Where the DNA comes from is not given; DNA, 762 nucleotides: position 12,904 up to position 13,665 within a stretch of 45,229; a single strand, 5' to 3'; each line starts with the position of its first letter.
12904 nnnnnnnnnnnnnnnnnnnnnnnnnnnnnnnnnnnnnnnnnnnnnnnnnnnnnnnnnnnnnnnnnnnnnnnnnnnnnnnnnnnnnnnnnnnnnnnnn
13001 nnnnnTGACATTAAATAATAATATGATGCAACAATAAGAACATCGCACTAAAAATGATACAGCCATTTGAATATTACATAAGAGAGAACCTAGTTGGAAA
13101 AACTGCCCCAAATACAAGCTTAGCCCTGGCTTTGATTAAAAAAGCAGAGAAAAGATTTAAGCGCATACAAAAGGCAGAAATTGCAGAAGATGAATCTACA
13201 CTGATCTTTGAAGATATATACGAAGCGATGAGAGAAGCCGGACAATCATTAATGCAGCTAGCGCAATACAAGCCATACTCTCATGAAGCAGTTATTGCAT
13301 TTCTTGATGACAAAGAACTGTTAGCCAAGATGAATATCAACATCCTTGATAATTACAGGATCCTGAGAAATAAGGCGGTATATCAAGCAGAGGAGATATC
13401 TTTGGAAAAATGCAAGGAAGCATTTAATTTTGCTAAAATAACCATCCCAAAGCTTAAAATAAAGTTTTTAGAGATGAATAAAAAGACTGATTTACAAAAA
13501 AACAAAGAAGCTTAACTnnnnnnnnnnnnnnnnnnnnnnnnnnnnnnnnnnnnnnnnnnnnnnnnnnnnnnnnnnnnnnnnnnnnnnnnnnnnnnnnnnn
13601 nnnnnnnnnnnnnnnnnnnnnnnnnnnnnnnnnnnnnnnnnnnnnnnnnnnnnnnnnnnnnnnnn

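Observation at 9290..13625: Four diverged copies of one gene's 5' end delimit three inserted cargo cassettes (tandem-integration or integron-like hotspot)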

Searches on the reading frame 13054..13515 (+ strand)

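Call 5: search_protein_families(library=pfam, proteins=[window:13054-13515:+], max_evalue=0.01)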
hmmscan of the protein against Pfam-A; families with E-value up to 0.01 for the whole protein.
window:13054-13515:+ (153 aa): 0 families

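Call 6: search_protein_families(library=padloc, proteins=[window:13054-13515:+], max_evalue=0.01)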
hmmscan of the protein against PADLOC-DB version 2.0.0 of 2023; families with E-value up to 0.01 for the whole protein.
window:13054-13515:+ (153 aa): 2 families
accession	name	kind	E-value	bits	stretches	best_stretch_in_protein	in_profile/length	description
PDLC04379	PDC-M05B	-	0.0013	16.8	1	24-135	21-134/147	-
PDLC04375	PDC-M05B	-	0.0065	14.7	0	16-128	25-139/151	-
